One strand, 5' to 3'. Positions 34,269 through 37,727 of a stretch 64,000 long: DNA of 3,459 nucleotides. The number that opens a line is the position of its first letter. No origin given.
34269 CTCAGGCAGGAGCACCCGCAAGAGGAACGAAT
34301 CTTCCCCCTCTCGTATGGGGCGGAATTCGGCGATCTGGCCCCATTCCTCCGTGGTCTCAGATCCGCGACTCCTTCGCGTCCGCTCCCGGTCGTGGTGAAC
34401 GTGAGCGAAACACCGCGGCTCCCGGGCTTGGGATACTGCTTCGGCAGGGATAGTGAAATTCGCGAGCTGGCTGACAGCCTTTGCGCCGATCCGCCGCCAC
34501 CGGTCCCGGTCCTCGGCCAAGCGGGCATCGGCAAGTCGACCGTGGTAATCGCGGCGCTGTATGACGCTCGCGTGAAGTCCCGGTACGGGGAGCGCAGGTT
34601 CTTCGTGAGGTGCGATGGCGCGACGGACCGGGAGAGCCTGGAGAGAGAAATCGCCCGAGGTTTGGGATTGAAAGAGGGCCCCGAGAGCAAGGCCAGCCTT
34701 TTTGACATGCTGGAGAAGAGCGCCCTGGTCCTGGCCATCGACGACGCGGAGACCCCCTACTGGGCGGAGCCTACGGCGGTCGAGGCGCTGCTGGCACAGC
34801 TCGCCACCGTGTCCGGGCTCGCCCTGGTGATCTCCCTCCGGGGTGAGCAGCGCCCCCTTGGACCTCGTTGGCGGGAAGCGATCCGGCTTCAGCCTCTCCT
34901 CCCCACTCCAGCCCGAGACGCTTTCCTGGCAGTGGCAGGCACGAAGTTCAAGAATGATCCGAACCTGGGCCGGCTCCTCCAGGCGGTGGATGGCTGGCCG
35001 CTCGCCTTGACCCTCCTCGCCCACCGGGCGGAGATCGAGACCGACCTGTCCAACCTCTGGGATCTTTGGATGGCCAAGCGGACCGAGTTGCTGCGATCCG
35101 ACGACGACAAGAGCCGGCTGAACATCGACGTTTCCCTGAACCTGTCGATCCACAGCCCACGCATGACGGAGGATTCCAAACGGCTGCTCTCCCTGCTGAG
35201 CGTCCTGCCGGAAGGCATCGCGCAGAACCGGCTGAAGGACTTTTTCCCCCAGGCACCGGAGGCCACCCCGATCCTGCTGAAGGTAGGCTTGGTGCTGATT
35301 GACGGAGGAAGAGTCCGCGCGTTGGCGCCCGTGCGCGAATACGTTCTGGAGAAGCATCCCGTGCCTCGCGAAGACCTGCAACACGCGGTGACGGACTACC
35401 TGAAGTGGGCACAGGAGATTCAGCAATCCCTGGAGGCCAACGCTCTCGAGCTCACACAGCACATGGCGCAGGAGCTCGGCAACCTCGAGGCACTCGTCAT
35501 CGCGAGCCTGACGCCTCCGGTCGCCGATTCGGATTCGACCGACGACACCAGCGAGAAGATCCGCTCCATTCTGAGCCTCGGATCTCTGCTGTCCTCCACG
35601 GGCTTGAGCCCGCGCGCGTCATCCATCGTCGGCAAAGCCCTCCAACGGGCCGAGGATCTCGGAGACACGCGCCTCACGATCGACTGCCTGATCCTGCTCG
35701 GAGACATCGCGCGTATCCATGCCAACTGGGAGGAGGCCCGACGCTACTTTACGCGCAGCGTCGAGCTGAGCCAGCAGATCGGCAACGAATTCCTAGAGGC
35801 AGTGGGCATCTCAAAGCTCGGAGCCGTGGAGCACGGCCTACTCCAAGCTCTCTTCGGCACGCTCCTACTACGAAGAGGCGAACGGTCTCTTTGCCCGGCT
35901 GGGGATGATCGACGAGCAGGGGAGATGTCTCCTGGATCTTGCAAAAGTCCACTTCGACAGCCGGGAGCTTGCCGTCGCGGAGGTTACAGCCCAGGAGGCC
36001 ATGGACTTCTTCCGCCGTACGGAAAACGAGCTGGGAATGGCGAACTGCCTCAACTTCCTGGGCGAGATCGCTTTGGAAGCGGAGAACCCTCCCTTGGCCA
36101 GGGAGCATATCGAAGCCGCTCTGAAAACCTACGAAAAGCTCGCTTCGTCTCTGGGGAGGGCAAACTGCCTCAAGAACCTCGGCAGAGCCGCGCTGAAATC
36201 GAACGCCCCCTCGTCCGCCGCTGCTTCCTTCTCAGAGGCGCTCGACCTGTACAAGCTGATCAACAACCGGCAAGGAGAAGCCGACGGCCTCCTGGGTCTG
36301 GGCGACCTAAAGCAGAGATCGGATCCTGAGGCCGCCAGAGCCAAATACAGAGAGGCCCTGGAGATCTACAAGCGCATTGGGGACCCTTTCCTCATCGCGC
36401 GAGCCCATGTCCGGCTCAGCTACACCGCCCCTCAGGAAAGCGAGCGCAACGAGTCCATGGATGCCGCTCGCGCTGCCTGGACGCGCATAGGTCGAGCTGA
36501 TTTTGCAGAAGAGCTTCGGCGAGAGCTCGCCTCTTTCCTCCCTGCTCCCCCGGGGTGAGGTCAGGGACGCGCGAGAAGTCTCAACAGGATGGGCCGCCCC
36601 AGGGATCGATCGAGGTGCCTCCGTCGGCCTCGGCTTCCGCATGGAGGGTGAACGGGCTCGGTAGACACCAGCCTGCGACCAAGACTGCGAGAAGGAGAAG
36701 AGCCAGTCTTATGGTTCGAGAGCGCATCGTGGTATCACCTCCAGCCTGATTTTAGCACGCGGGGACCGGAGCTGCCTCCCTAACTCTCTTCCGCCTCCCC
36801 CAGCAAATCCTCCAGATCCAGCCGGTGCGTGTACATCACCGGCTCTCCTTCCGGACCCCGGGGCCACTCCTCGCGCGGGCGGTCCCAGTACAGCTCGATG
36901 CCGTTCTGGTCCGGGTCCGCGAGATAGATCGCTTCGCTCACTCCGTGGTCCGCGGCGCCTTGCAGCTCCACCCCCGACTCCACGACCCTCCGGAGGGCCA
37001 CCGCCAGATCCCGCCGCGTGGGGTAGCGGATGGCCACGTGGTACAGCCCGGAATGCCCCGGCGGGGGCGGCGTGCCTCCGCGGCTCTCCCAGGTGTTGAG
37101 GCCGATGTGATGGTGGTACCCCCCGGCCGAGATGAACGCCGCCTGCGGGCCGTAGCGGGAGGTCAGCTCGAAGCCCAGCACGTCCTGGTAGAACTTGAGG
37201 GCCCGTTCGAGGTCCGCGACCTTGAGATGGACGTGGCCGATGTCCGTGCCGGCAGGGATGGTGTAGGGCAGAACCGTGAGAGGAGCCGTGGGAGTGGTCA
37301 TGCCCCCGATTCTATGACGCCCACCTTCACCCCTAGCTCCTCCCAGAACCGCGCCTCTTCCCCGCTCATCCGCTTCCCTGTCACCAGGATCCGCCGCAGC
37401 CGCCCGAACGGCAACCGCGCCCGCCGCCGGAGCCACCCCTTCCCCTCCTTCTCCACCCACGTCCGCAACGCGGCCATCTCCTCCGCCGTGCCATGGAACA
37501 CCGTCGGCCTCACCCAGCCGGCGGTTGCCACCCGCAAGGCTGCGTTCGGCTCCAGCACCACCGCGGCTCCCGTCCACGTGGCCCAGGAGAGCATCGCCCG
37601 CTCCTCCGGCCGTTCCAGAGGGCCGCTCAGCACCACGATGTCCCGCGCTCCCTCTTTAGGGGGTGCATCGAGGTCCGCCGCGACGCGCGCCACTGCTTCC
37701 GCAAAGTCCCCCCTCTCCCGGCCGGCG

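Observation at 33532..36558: SIR2-like / NB-ARC STAND NTPase / TPR fusion: Avs5-type candidate antiviral gene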

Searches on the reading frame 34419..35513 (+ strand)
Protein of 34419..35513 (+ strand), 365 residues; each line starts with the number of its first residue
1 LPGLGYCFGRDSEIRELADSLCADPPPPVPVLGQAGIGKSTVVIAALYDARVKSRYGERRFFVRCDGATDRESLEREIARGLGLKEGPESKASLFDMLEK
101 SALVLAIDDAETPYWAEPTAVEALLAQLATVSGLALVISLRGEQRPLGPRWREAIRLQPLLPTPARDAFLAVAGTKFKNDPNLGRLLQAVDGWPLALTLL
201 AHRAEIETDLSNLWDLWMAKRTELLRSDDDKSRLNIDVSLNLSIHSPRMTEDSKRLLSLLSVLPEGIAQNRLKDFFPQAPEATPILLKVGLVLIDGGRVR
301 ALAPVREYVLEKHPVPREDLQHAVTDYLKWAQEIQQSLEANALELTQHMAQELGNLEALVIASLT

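Call 100: search_protein_representatives(protein=window:34419-35513:+)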
Query: 365 residues. Proteins with E-value up to 0.001 (for the whole library): 3071; up to 1e-10: 2188; up to 1e-30: 878. The best 150 are listed.
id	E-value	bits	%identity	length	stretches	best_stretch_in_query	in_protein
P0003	8.6e-170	581.0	75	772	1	1-365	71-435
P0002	3.3e-139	480.4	64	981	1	3-365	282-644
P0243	5.6e-117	407.3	37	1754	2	1-362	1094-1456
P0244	1.3e-101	356.8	50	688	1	6-362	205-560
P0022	9.8e-101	353.8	51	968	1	6-364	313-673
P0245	4.4e-99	348.4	50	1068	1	2-364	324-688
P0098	1.1e-97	343.8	47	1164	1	6-363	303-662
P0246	3.4e-87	309.3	44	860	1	1-361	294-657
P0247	6.2e-87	308.4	48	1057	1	2-363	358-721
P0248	7.7e-87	308.1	50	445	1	14-331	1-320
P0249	9.7e-86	304.5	46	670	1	3-360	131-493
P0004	4.8e-85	302.2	45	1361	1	1-360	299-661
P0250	1.3e-84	300.9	46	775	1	1-361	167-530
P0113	1.6e-84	300.5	46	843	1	2-364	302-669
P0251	3.1e-84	299.6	45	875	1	5-362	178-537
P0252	1.2e-83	297.7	43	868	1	7-361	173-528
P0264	1.0e-76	274.8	41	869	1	6-361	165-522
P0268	3.1e-75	270.0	41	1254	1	2-362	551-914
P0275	3.2e-73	263.3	41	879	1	7-360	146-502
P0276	2.5e-72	260.4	41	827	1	6-364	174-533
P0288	1.0e-69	251.8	41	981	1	7-363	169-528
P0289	1.8e-69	251.0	41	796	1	1-358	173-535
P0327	1.0e-63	232.1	39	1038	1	2-361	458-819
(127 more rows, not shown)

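Call 101: search_protein_families(library=pfam, proteins=[P0252, P0264, P0275, P0276, P0288, P0289, P0243, P0268, P0327], max_evalue=0.0001)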
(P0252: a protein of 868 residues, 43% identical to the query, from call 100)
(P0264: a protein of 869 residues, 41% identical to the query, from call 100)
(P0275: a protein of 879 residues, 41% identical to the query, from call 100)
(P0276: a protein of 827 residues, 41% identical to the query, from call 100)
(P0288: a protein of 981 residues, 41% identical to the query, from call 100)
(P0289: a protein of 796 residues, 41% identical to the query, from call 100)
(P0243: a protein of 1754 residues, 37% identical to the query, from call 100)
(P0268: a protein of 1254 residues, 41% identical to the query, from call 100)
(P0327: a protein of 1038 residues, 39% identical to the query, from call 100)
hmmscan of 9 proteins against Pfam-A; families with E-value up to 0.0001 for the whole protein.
P0252 (868 aa): 6 families
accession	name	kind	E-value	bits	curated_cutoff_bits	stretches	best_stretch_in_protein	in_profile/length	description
PF13424.12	TPR_12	-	7.2e-29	100.2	30.1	5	698-769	3-76/77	Tetratricopeptide repeat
PF13676.11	TIR_2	-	9e-12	46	28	1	8-105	2-94/122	TIR domain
PF13374.12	TPR_10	-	1.3e-07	31.8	27.5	0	738-771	2-35/42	Tetratricopeptide repeat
PF14938.12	SNAP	-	1.2e-05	25.4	25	0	712-795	88-172/282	Soluble NSF attachment protein, SNAP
PF13401.12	AAA_22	-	2.3e-05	25.1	27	1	197-297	10-107/130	AAA domain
PF17874.7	TPR_MalT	-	2.4e-05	24.2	45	0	625-840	1-222/336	MalT-like TPR region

P0264 (869 aa): 4 families
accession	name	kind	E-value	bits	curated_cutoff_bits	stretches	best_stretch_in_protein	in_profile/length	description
PF13424.12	TPR_12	-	2.3e-23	82.6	30.1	2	693-764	3-77/77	Tetratricopeptide repeat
PF14280.11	DUF4365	-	6.2e-20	72.1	24.3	1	18-144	11-138/139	Domain of unknown function (DUF4365)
PF14938.12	SNAP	-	6.3e-13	49.3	25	1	625-718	87-181/282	Soluble NSF attachment protein, SNAP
PF07719.23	TPR_2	-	8.5e-07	29.1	27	0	697-723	6-32/34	Tetratricopeptide repeat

P0275 (879 aa): 10 families
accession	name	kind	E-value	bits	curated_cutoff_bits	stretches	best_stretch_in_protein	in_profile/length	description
PF13424.12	TPR_12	-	1.7e-21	76.6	30.1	4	595-659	4-71/77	Tetratricopeptide repeat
PF00486.34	Trans_reg_C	-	1.3e-11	44.8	26.2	1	26-94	2-71/77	Transcriptional regulatory protein, C terminal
PF13191.12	AAA_16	-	1e-07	33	32.6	1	146-269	2-161/167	AAA ATPase domain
PF10516.15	SHNi-TPR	-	6.6e-07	29.2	21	0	715-740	3-28/38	SHNi-TPR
PF14938.12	SNAP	-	3.3e-06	27.2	25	0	645-736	86-178/282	Soluble NSF attachment protein, SNAP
PF07719.23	TPR_2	-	4.3e-06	26.9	27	0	558-583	6-31/34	Tetratricopeptide repeat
PF20703.3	nSTAND1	-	3.9e-05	23.9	27.1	1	148-281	18-161/379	Novel STAND NTPase 1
PF00931.28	NB-ARC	-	4.8e-05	23.2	23.5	1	151-340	3-202/248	NB-ARC domain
PF13401.12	AAA_22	-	5.4e-05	23.9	27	0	167-263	7-100/130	AAA domain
PF13374.12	TPR_10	-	5.6e-05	23.4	27.5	0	673-705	2-34/42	Tetratricopeptide repeat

P0276 (827 aa): 6 families
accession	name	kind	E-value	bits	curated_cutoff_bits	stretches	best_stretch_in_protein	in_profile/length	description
PF13424.12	TPR_12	-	1e-23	83.7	30.1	3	620-690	3-76/77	Tetratricopeptide repeat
PF13676.11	TIR_2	-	2.1e-11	44.8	28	1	10-103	1-90/122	TIR domain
PF14938.12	SNAP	-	2.9e-07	30.7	25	0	565-684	60-180/282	Soluble NSF attachment protein, SNAP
PF13374.12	TPR_10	-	4.1e-07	30.2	27.5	0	619-652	2-35/42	Tetratricopeptide repeat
PF00931.28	NB-ARC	-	2.2e-06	27.6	23.5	1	181-386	4-220/248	NB-ARC domain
PF07719.23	TPR_2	-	4.5e-05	23.7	27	0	744-766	6-28/34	Tetratricopeptide repeat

P0288 (981 aa): 16 families
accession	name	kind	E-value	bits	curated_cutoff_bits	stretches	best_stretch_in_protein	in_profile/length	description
PF13424.12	TPR_12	-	7.6e-58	193.1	30.1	7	661-728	8-77/77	Tetratricopeptide repeat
PF13676.11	TIR_2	-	4.3e-28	98.7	28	1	4-123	1-121/122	TIR domain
PF13374.12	TPR_10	-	3.1e-20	71.9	27.5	0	816-849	2-35/42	Tetratricopeptide repeat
PF14938.12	SNAP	-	7.3e-19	68.7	25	2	587-690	85-182/282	Soluble NSF attachment protein, SNAP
PF07719.23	TPR_2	-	1.1e-17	63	27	0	661-684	6-29/34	Tetratricopeptide repeat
PF13176.12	TPR_7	-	6.2e-11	41.9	27.9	0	781-803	4-26/36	Tetratricopeptide repeat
PF13414.12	TPR_11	-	2.6e-10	40.3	26.8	0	783-803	1-21/42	TPR repeat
PF13428.12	TPR_14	-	6.1e-10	39.2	23.5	0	819-847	4-32/44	Tetratricopeptide repeat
PF17874.7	TPR_MalT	-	1.1e-08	35.2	45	1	665-849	10-194/336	MalT-like TPR region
PF00515.34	TPR_1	-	6.1e-08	32.6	27.8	0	589-606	14-31/34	Tetratricopeptide repeat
PF20703.3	nSTAND1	-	9e-07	29.3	27.1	1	167-244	14-88/379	Novel STAND NTPase 1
PF13432.12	TPR_16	-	6.4e-05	23.8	32.7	0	662-725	3-60/65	Tetratricopeptide repeat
PF13181.12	TPR_8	-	7.3e-05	23.1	25.7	0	782-803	7-28/34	Tetratricopeptide repeat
PF13191.12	AAA_16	-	7.7e-05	23.7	32.6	0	168-231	1-62/167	AAA ATPase domain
PF10516.15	SHNi-TPR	-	8.4e-05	22.5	21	0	778-803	3-28/38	SHNi-TPR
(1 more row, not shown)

P0289 (796 aa): 6 families
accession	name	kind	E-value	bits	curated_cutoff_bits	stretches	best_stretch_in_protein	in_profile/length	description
PF13424.12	TPR_12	-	2.2e-19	69.9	30.1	3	630-700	4-77/77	Tetratricopeptide repeat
PF13676.11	TIR_2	-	1.3e-16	61.6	28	1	11-124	1-107/122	TIR domain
PF13191.12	AAA_16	-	4.2e-07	31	32.6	1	179-283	2-142/167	AAA ATPase domain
PF14938.12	SNAP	-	2.5e-06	27.6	25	0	679-789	85-192/282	Soluble NSF attachment protein, SNAP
PF00931.28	NB-ARC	-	5.3e-06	26.3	23.5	1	183-391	2-219/248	NB-ARC domain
PF20703.3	nSTAND1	-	9e-05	22.7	27.1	0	180-313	17-160/379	Novel STAND NTPase 1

P0243 (1754 aa): 17 families
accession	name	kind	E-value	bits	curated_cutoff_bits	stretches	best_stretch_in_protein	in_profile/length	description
PF13424.12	TPR_12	-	5.2e-30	103.9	30.1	4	1588-1651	6-71/77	Tetratricopeptide repeat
PF00931.28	NB-ARC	-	8.5e-22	78.1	23.5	2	456-664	2-216/248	NB-ARC domain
PF13401.12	AAA_22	-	1.7e-16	61.2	27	2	1122-1224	8-113/130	AAA domain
PF14938.12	SNAP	-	1.2e-15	58.2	25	0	879-1015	12-145/282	Soluble NSF attachment protein, SNAP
PF13191.12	AAA_16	-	3.2e-12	47.7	32.6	2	452-579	2-161/167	AAA ATPase domain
PF17874.7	TPR_MalT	-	2.4e-10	40.7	45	1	918-1054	14-158/336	MalT-like TPR region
PF01266.30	DAO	-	2.9e-09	37.4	27.9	1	64-164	1-86/353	FAD dependent oxidoreductase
PF07719.23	TPR_2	-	1.6e-08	34.5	27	0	1587-1616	3-32/34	Tetratricopeptide repeat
PF05729.18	NACHT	-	1.6e-07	31.7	26.7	0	1123-1246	4-141/167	NACHT domain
PF00890.30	FAD_binding_2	-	8.9e-07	28.9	20.4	0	65-96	2-33/414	FAD binding domain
PF00004.35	AAA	-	1.4e-06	29.2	21.2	0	474-562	1-73/131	ATPase family associated with various cellular activities (AAA)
PF07992.20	Pyr_redox_2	-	1.7e-06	28.2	26.1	1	53-110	136-190/291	Pyridine nucleotide-disulphide oxidoreductase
PF00070.33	Pyr_redox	-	2.2e-05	25.3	22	1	64-100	1-37/82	Pyridine nucleotide-disulphide oxidoreductase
PF13374.12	TPR_10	-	2.2e-05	24.8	27.5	0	1697-1731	1-35/42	Tetratricopeptide repeat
PF13450.12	NAD_binding_8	-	4.9e-05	24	21.9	0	67-97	1-31/68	NAD(P)-binding Rossmann-like domain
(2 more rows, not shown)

P0268 (1254 aa): 11 families
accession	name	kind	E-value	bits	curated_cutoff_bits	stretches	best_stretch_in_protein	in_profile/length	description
PF13424.12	TPR_12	-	7.2e-31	106.6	30.1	4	965-1033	6-76/77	Tetratricopeptide repeat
PF13289.12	SIR2_2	-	2.1e-27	96.4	24.5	1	374-503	2-131/141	SIR2-like domain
PF14938.12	SNAP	-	2.3e-12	47.4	25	0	941-1027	93-180/282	Soluble NSF attachment protein, SNAP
PF10516.15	SHNi-TPR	-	6.2e-10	38.9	21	0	962-993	1-32/38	SHNi-TPR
PF07719.23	TPR_2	-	1.6e-09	37.6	27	0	962-992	1-31/34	Tetratricopeptide repeat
PF13414.12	TPR_11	-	1.3e-08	34.8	26.8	0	969-991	1-23/42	TPR repeat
PF13374.12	TPR_10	-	8.2e-08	32.5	27.5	0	962-995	2-35/42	Tetratricopeptide repeat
PF13432.12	TPR_16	-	2.3e-07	31.6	32.7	0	943-990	15-59/65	Tetratricopeptide repeat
PF00931.28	NB-ARC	-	7.2e-07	29.1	23.5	1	561-768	3-220/248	NB-ARC domain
PF05729.18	NACHT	-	6.1e-05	23.4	26.7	0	577-718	2-161/167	NACHT domain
PF09976.15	TPR_21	-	8.1e-05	22.9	25.5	0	943-991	127-175/193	Tetratricopeptide repeat-like domain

P0327 (1038 aa): 10 families
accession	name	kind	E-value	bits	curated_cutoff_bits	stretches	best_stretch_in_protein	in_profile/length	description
PF13424.12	TPR_12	-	1.1e-17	64.4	30.1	2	910-979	3-75/77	Tetratricopeptide repeat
PF07992.20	Pyr_redox_2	-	2e-11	44.3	26.1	2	58-233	2-152/291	Pyridine nucleotide-disulphide oxidoreductase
PF00931.28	NB-ARC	-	7.2e-10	39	23.5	1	478-669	12-214/248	NB-ARC domain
PF01266.30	DAO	-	4.9e-09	36.6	27.9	1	59-163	2-92/353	FAD dependent oxidoreductase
PF13374.12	TPR_10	-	7.5e-06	26.2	27.5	0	869-902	2-35/42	Tetratricopeptide repeat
PF17874.7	TPR_MalT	-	8.4e-06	25.7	45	1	848-1022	59-231/336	MalT-like TPR region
PF13450.12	NAD_binding_8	-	1.7e-05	25.4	21.9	1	61-91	1-31/68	NAD(P)-binding Rossmann-like domain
PF13191.12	AAA_16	-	2.4e-05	25.3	32.6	0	463-510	2-52/167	AAA ATPase domain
PF10516.15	SHNi-TPR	-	2.4e-05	24.2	21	0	870-902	2-34/38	SHNi-TPR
PF07719.23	TPR_2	-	3.4e-05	24.1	27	0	953-979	5-31/34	Tetratricopeptide repeat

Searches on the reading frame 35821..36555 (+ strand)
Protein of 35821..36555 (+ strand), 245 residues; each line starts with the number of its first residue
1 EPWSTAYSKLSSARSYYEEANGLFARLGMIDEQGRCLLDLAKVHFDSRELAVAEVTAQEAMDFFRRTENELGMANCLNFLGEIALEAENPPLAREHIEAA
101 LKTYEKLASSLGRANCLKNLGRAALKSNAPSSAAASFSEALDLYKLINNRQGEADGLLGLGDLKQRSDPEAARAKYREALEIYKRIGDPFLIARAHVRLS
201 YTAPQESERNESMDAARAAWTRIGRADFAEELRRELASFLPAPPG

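Call 4: search_protein_families(library=pfam, proteins=[window:35821-36555:+], max_evalue=0.01)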
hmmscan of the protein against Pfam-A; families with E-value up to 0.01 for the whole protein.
window:35821-36555:+ (245 aa): 6 families
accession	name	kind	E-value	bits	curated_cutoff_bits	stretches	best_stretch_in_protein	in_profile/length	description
PF13424.12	TPR_12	-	1.4e-15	57.7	30.1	2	74-145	3-76/77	Tetratricopeptide repeat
PF07719.23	TPR_2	-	6.7e-08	32.5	27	0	114-144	1-31/34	Tetratricopeptide repeat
PF14938.12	SNAP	-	2.1e-06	27.8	25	2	8-188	29-183/282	Soluble NSF attachment protein, SNAP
PF13374.12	TPR_10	-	3.3e-06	27.4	27.5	0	74-107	2-35/42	Tetratricopeptide repeat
PF13432.12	TPR_16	-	3.5e-05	24.6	32.7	2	80-144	3-61/65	Tetratricopeptide repeat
PF10516.15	SHNi-TPR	-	0.002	18.1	21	0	74-107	1-34/38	SHNi-TPR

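Call 5: search_protein_families(library=padloc, proteins=[window:35821-36555:+], max_evalue=0.01)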
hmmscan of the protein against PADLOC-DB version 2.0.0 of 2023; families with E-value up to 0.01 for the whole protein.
window:35821-36555:+ (245 aa): 2 families
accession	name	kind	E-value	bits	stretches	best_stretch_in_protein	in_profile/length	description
PDLC01169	TPR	-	2.6e-06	25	1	114-219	109-214/252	TPR repeats containing protein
PDLC05012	PDC-S39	-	2.4e-05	21.3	0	129-215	193-281/615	-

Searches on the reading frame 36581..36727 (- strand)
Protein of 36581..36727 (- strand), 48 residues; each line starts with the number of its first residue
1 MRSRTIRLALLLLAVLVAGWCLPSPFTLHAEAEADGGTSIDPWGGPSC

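Call 44: search_protein_families(library=ncbifam, proteins=[window:36581-36727:-], max_evalue=0.001)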
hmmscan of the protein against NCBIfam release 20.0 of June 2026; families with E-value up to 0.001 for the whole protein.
window:36581-36727:- (48 aa): 0 families

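Call 62: search_protein_families(library=pfam, proteins=[window:36584-36727:-], max_evalue=10)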
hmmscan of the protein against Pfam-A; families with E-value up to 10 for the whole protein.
seq(48 aa): 0 families

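Call 68: find_homologous_proteins(query=A5, max_evalue=10)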
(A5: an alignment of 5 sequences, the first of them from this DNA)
Query A5 (5 sequences) (48 aa, profile of the alignment): 2 proteins with E <= 10 among 481 candidates.
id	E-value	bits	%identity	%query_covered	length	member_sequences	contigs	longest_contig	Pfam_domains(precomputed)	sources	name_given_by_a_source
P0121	2.7e-20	90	37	96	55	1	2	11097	-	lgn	-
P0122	6.6e-13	66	30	96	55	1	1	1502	-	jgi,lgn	jgi:hypothetical protein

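Call 69: find_encoding_contigs(protein=P0122, flank=3000, max_places=3)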
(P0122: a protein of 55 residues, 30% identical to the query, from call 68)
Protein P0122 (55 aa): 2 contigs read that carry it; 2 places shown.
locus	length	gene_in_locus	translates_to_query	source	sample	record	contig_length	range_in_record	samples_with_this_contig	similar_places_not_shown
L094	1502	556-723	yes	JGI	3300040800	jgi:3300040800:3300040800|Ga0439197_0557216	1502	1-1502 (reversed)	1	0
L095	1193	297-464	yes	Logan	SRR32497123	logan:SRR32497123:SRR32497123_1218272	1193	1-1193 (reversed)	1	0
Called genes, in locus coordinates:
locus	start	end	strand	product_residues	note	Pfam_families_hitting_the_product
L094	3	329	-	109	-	?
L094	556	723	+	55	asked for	-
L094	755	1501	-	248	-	?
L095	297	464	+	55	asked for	-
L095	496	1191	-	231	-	?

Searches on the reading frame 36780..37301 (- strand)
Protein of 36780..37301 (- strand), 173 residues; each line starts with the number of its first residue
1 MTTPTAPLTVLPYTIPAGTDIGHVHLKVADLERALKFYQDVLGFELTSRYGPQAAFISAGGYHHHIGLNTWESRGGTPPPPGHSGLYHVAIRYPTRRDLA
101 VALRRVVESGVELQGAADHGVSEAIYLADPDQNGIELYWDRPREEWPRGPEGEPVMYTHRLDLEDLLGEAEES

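Call 77: find_encoding_contigs(protein=window:36780-37301:-, flank=2000, max_places=3)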
Protein window:36780-37301:- (173 aa): no gene with exactly this product is on record in the collection.

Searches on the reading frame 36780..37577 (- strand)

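Call 44: search_protein_families(library=ncbifam, proteins=[window:36780-37577:-], max_evalue=0.001)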
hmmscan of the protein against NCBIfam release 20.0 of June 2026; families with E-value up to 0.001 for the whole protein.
window:36780-37577:- (265 aa): 22 families
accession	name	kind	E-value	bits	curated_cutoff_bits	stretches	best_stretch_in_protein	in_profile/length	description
TIGR03211.1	catechol_2_3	equivalog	7.9e-11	41.8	320.2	1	113-237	5-123/303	catechol 2,3-dioxygenase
TIGR02295.1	HpaD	equivalog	9.8e-11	41.4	321.4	1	113-157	5-49/298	3,4-dihydroxyphenylacetate 2,3-dioxygenase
NF000124.1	fos-Vibrio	exception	1.4e-07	31.7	250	1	113-229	5-109/132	FosG/FosC2-related fosfomycin resistance glutathione transferase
NF000496.2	Fos_GSH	equivalog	1.7e-07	31.4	180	1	113-230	5-115/136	fosfomycin resistance glutathione transferase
NF000221.4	FosA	exception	4.3e-07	29.9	250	1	113-230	5-115/137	FosA family fosfomycin resistance glutathione transferase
NF045631.1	exdiol_diox_HsaC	equivalog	1.8e-06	27.3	450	1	112-208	140-241/296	iron-dependent extradiol dioxygenase HsaC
NF051469.1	fosA13_fam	exception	2.3e-06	27.6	290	1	111-228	3-112/136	FosA13 family fosfomycin resistance glutathione transferase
NF000495.1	FosK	exception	2.9e-06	27.2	280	1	111-230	3-110/132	fosfomycin resistance glutathione transferase FosK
TIGR03213.1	23dbph12diox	equivalog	8.3e-06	25.5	366.45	1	112-205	142-234/287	biphenyl-2,3-diol 1,2-dioxygenase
TIGR00068.2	glyox_I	equivalog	8.6e-06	25.7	120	0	114-141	3-30/143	lactoylglutathione lyase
NF000125.1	498180014_fosA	hypoth_equivalog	2.4e-05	24.5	250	1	111-230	4-117/129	Fos family putative thiol transferase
NF040540.1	fosA5_fam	exception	5e-05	23.4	310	1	113-230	5-115/139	FosA5 family fosfomycin resistance glutathione transferase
NF000075.1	299782351_fosA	exception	5.8e-05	23.2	275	1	113-230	5-115/138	FosA3/FosA4 family fosfomycin resistance glutathione transferase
NF000094.1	354827590_fosA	exception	6.3e-05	23.1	275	1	111-156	3-47/135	FosA family fosfomycin resistance glutathione transferase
NF000026.1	154989_fosA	exception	0.0001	22.5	275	1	113-230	5-115/141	FosA/FosA2 family fosfomycin resistance glutathione transferase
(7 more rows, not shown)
